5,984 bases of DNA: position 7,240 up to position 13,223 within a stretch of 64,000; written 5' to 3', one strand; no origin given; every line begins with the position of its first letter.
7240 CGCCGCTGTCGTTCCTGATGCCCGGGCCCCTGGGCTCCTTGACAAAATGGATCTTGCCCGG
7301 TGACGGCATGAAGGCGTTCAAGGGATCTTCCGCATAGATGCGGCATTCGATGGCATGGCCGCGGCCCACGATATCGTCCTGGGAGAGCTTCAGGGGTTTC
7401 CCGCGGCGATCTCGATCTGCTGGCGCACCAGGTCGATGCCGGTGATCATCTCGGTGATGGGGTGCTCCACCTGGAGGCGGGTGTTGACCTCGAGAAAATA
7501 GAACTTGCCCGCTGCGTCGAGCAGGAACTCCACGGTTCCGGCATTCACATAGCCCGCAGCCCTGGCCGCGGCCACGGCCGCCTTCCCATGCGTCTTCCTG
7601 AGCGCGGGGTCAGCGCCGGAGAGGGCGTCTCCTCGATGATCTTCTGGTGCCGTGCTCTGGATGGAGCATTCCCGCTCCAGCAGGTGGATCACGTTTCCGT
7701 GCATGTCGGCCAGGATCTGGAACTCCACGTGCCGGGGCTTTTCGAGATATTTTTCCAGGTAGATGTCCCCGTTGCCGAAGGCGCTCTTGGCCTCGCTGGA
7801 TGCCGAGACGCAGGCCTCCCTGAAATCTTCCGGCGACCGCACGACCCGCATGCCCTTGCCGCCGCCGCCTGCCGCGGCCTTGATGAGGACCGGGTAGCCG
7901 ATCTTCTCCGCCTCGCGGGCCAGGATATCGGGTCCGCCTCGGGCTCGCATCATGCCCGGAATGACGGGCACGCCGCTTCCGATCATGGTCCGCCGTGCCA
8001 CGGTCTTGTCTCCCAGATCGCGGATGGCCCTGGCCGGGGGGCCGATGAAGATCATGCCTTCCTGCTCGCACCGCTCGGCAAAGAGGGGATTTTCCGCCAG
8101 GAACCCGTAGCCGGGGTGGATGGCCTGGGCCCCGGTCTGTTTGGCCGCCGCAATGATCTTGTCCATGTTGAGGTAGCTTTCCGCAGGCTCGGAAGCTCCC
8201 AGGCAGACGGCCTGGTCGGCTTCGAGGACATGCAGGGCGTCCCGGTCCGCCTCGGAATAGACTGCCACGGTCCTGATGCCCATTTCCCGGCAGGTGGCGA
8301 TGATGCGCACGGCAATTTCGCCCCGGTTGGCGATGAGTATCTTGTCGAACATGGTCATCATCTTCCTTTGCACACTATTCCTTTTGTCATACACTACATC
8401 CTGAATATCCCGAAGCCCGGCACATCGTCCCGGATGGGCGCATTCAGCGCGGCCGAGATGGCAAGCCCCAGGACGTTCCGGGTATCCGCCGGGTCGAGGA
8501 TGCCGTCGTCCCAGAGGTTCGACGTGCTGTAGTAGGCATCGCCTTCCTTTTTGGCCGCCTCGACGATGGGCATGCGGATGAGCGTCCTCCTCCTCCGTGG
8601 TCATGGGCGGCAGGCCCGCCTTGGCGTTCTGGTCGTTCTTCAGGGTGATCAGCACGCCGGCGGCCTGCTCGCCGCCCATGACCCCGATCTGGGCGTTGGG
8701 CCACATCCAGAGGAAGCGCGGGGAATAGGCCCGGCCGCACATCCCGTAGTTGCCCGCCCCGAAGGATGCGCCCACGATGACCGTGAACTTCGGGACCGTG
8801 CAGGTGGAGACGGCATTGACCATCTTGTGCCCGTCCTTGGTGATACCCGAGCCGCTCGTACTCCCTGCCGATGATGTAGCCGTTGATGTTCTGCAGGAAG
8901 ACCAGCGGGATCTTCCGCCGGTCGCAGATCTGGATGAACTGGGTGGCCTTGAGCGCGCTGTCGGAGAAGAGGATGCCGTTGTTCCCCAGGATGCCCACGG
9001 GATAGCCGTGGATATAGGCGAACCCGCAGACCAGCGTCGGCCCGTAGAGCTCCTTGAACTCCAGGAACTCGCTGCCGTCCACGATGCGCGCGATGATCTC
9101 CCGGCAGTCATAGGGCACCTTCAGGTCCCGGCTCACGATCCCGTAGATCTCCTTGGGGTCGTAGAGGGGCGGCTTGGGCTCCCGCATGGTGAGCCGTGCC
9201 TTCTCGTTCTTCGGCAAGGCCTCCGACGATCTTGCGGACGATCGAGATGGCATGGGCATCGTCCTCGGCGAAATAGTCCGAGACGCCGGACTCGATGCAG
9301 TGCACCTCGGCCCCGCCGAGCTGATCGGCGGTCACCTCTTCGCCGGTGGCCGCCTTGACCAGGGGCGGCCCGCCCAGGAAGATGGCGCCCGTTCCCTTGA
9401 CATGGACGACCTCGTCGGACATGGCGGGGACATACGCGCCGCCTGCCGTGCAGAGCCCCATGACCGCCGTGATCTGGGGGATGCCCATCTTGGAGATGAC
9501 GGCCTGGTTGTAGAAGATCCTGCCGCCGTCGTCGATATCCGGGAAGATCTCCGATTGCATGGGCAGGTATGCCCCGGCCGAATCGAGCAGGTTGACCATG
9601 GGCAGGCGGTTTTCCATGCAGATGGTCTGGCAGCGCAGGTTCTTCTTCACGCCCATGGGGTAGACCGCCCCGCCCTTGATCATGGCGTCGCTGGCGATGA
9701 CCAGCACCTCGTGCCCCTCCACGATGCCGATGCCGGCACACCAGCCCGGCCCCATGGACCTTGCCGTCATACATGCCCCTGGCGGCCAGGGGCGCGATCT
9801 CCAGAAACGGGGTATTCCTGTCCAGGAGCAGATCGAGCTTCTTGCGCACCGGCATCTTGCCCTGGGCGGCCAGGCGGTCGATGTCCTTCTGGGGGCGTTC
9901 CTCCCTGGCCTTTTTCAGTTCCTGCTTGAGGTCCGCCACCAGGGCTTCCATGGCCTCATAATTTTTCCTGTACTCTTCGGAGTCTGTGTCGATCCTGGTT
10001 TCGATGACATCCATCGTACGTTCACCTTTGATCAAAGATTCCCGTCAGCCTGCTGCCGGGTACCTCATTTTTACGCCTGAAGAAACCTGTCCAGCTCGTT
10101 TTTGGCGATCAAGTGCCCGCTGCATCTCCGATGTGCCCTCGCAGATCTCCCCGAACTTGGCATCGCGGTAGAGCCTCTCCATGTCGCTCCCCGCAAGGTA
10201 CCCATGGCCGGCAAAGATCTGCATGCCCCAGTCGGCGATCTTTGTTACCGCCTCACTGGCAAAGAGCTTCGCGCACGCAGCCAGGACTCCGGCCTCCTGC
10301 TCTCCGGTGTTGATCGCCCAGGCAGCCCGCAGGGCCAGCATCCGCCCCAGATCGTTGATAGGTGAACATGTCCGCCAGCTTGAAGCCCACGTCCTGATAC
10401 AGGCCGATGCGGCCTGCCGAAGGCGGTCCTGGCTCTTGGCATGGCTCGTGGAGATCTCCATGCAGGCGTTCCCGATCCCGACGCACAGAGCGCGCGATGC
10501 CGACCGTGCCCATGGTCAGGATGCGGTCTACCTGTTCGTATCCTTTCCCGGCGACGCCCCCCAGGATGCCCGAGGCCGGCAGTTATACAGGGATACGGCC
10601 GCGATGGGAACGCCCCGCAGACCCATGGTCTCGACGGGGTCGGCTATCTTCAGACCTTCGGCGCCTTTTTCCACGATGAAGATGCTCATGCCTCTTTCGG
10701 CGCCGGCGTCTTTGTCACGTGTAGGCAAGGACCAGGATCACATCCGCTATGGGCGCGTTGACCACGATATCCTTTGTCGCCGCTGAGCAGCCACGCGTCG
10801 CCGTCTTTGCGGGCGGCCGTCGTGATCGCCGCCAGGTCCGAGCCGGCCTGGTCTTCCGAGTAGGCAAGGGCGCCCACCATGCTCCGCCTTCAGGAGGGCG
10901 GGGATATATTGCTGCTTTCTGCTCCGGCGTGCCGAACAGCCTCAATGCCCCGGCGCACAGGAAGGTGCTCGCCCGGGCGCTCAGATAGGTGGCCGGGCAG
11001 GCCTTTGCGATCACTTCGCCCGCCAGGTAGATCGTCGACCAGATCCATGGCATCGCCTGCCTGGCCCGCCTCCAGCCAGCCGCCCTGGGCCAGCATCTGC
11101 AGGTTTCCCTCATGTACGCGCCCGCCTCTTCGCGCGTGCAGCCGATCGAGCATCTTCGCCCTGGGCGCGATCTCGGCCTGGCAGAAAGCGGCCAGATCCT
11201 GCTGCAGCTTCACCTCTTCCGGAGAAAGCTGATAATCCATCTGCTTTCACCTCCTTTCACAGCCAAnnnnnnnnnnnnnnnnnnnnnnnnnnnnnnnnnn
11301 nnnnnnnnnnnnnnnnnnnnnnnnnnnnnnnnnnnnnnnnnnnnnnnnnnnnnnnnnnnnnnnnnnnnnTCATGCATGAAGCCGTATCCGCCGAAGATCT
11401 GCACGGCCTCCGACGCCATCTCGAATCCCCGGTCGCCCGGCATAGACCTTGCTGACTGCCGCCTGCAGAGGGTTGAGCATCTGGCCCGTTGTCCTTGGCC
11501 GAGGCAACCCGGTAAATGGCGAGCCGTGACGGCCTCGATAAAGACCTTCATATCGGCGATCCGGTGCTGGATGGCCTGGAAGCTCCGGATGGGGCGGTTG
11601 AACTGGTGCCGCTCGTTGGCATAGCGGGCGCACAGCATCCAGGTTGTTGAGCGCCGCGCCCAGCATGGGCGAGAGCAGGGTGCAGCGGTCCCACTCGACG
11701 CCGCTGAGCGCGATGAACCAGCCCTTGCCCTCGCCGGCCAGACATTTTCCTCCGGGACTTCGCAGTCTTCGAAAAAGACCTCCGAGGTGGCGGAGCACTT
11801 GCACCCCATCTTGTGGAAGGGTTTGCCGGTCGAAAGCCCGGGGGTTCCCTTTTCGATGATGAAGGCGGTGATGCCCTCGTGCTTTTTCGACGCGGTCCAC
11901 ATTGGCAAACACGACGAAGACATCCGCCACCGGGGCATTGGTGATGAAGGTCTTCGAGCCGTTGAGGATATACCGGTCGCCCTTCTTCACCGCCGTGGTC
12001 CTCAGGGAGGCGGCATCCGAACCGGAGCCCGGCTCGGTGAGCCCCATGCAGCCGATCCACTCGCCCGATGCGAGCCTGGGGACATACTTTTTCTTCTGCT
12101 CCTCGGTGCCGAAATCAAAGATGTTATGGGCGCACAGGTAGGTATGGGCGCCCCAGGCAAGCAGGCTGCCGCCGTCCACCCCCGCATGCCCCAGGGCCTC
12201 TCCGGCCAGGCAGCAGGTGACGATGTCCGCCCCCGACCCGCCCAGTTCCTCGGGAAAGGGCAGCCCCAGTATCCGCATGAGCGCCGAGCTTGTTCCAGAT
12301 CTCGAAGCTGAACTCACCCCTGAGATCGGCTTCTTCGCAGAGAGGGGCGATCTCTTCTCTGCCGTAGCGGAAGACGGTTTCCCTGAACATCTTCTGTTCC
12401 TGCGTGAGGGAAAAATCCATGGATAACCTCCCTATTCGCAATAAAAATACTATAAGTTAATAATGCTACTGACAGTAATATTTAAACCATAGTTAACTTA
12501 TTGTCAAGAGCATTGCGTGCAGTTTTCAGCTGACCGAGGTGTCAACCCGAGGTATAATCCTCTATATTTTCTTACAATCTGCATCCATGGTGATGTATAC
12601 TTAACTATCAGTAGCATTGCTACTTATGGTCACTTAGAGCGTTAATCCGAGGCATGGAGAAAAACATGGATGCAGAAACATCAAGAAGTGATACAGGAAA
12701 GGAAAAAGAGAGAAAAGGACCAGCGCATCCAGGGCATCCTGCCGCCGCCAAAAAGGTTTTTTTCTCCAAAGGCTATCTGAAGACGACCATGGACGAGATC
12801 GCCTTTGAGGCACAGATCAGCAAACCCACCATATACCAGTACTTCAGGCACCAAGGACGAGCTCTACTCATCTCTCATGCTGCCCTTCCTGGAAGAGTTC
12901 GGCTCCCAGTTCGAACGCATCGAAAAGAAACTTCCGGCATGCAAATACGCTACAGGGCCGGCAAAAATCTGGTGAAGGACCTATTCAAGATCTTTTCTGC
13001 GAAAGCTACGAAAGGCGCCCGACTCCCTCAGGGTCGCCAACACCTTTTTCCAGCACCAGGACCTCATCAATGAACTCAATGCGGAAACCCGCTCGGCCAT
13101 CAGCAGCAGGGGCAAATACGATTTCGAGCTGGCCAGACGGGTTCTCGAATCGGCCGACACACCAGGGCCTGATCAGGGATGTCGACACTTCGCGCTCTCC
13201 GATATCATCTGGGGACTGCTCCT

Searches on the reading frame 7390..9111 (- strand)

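Call 6: search_protein_families(library=pfam, proteins=[window:7390-9111:-], max_evalue=0.01)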
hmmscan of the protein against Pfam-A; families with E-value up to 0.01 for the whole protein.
window:7390-9111:- (573 aa): 6 families
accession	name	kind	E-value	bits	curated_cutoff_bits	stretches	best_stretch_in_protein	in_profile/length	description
PF02786.22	CPSase_L_D2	-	2.1e-64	217.3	19.8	1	368-572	1-206/211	Carbamoyl-phosphate synthase L chain, ATP binding domain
PF00289.28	Biotin_carb_N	-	9.2e-49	165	25.5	1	254-363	1-110/110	Biotin carboxylase, N-terminal domain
PF01039.27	Carboxyl_trans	-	7.3e-22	78.1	22.3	1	88-177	350-429/493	Carboxyl transferase domain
PF07478.18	Dala_Dala_lig_C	-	2.4e-06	27.7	24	1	395-544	26-174/204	D-ala D-ala ligase C-terminus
PF02222.28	ATP-grasp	-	9.3e-05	22.6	27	1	396-458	21-78/179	ATP-grasp domain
PF08443.16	RimK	-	0.0036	17.4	21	1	402-567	35-186/188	RimK-like ATP-grasp domain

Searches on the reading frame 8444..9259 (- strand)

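Call 6: search_protein_families(library=pfam, proteins=[window:8444-9259:-], max_evalue=0.01)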
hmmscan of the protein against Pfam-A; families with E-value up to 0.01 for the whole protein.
window:8444-9259:- (271 aa): 1 family
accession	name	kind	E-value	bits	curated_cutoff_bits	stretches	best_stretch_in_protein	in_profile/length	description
PF01039.27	Carboxyl_trans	-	1.5e-37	129.9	22.3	1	15-136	220-349/493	Carboxyl transferase domain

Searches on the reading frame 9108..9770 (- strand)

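Call 6: search_protein_families(library=pfam, proteins=[window:9108-9770:-], max_evalue=0.01)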
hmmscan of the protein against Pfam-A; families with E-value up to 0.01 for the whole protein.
window:9108-9770:- (220 aa): 2 families
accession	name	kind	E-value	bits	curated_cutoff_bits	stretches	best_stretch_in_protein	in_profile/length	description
PF01039.27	Carboxyl_trans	-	7e-54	183.7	22.3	1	11-194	48-229/493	Carboxyl transferase domain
PF03255.19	ACCA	-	5.6e-07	29.5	23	1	32-123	124-212/310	Acetyl co-enzyme A carboxylase carboxyltransferase-like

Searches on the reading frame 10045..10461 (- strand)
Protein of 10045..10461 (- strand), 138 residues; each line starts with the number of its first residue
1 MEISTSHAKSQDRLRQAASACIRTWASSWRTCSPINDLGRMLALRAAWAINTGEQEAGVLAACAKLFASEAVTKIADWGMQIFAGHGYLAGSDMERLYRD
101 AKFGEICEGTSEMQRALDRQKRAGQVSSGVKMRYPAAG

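Call 7: search_protein_families(library=pfam, proteins=[window:10045-10461:-], max_evalue=0.01)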
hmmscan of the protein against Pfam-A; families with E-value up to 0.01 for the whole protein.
window:10045-10461:- (138 aa): 3 families
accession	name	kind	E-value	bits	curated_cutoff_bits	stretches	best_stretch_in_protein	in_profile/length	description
PF00441.29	Acyl-CoA_dh_1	-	1.8e-20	74.1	22.4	1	39-116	67-143/150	Acyl-CoA dehydrogenase, C-terminal domain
PF08028.16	Acyl-CoA_dh_2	-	2.7e-05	24.9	22.7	1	47-106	65-128/134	Acyl-CoA dehydrogenase, C-terminal domain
PF22924.1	ACOX_C_alpha1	-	0.00013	22.3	27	1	55-111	101-157/169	Acyl-CoA oxidase, C-alpha1 domain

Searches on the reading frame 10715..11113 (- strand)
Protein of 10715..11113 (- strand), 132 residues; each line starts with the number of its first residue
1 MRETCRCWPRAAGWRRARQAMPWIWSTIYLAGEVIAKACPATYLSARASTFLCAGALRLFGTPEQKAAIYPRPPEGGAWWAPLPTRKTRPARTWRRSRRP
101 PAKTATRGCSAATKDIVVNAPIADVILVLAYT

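Call 7: search_protein_families(library=pfam, proteins=[window:10715-11113:-], max_evalue=0.01)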
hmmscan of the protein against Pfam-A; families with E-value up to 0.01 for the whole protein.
window:10715-11113:- (132 aa): 1 family
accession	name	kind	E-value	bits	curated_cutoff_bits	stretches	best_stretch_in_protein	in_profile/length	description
PF02771.21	Acyl-CoA_dh_N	-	0.00041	21.1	22.9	1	30-72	66-108/113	Acyl-CoA dehydrogenase, N-terminal domain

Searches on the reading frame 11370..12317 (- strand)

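Call 7: search_protein_families(library=pfam, proteins=[window:11370-12317:-], max_evalue=0.01)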
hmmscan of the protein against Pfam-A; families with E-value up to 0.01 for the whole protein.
window:11370-12317:- (315 aa): 2 families
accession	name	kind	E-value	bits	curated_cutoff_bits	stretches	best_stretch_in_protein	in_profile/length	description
PF02771.21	Acyl-CoA_dh_N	-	5.8e-18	65.7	22.9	1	15-86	44-113/113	Acyl-CoA dehydrogenase, N-terminal domain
PF02770.24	Acyl-CoA_dh_M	-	5.9e-17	62.1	33.3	1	90-147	1-59/97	Acyl-CoA dehydrogenase, middle domain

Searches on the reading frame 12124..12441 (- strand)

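Call 7: search_protein_families(library=pfam, proteins=[window:12124-12441:-], max_evalue=0.01)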
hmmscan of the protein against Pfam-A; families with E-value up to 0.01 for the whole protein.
window:12124-12441:- (105 aa): 1 family
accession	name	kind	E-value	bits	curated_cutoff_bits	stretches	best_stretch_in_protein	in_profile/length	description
PF02771.21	Acyl-CoA_dh_N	-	1.2e-07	32.5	22.9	1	13-70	1-58/113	Acyl-CoA dehydrogenase, N-terminal domain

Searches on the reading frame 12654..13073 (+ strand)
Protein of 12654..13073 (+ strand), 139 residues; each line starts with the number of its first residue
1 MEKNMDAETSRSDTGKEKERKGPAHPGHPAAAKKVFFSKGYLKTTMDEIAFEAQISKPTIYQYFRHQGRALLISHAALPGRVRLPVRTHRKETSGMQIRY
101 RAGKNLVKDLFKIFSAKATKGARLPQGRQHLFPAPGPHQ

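Call 7: search_protein_families(library=pfam, proteins=[window:12654-13073:+], max_evalue=0.01)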
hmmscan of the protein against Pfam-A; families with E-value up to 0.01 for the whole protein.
window:12654-13073:+ (139 aa): 1 family
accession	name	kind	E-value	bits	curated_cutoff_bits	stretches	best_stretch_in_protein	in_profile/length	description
PF00440.29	TetR_N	-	2.3e-11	43.7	24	1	30-65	3-38/47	Bacterial regulatory proteins, tetR family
